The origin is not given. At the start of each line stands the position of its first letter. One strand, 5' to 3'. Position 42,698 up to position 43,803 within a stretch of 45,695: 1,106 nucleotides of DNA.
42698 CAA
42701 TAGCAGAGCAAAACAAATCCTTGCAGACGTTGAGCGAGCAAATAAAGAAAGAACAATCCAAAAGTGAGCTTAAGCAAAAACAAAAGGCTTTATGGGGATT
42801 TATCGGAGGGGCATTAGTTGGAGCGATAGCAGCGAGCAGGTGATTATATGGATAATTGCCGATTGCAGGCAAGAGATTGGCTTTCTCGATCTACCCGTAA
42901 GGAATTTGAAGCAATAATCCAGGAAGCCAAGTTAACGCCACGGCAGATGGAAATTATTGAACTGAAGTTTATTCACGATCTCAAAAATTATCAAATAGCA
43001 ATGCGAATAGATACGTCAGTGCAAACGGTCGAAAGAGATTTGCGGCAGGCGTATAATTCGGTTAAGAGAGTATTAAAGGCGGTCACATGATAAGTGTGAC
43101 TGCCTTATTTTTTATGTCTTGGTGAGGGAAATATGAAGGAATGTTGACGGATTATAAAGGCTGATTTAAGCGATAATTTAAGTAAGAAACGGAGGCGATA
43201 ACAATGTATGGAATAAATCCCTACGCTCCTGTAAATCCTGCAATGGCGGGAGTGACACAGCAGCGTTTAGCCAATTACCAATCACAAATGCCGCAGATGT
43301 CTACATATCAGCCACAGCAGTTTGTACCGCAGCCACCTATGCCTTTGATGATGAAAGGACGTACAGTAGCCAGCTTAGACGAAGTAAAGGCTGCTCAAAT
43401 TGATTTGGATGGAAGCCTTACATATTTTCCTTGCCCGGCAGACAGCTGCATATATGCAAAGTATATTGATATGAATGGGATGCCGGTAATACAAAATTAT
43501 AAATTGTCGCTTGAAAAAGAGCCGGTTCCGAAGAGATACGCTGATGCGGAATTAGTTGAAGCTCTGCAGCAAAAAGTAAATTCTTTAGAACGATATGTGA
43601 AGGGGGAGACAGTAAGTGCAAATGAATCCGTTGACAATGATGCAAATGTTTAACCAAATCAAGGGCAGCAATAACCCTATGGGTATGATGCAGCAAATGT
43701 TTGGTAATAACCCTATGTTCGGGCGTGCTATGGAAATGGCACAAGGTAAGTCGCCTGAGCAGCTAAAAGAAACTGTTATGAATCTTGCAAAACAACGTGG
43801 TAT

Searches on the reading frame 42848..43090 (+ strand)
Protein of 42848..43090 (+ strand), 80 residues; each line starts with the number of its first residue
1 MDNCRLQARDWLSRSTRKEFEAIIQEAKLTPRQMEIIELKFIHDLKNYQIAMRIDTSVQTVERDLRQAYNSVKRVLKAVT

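Call 69: search_protein_families(library=pfam, proteins=[window:42848-43090:+], max_evalue=0.01)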
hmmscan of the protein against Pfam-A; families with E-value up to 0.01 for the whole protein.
window:42848-43090:+ (80 aa): 4 families
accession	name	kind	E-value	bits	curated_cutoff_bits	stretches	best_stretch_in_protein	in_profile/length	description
PF08281.18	Sigma70_r4_2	-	2.8e-08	33.7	25.7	1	27-69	9-51/54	Sigma-70, region 4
PF07638.17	Sigma70_ECF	-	8.1e-05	23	21.1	1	21-73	128-180/185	ECF sigma factor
PF04545.22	Sigma70_r4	-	0.00015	21.6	24.1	1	27-73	3-49/50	Sigma-70, region 4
PF00196.25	GerE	-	0.0014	18.7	23.5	1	28-62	2-35/57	Bacterial regulatory proteins, luxR family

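Call 82: search_protein_families(library=phrogs, proteins=[window:42848-43090:+], max_evalue=0.001)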
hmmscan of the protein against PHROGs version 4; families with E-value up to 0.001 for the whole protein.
window:42848-43090:+ (80 aa): 5 families
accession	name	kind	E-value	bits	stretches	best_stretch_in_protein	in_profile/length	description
phrog_1740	-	transcription regulation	4.6e-06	26.4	1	10-78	148-218/567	RNA polymerase sigma factor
phrog_3512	-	transcription regulation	1.2e-05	26.5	1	23-78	60-115/130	sigma factor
phrog_248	-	transcription regulation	5e-05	24.5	1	18-69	81-130/161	transcriptional activator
phrog_36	-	transcription regulation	8.6e-05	23.2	1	17-76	130-187/220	transcriptional regulator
phrog_351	-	transcription regulation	0.00015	21.5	1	22-77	671-727/928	RNA polymerase sigma factor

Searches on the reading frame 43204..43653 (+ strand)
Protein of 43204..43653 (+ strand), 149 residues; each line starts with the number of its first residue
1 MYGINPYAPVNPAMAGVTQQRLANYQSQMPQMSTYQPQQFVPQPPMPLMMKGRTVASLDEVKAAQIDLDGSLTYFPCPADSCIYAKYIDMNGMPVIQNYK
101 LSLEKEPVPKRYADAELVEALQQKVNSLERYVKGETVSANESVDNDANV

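Call 69: search_protein_families(library=pfam, proteins=[window:43204-43653:+], max_evalue=0.01)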
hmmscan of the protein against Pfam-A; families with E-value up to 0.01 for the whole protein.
window:43204-43653:+ (149 aa): 0 families

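Call 82: search_protein_families(library=phrogs, proteins=[window:43204-43653:+], max_evalue=0.001)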
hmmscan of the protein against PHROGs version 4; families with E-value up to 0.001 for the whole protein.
window:43204-43653:+ (149 aa): 1 family
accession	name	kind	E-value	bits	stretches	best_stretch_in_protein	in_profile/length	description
phrog_21718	-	unknown function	2.2e-06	28.7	1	5-133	17-145/159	-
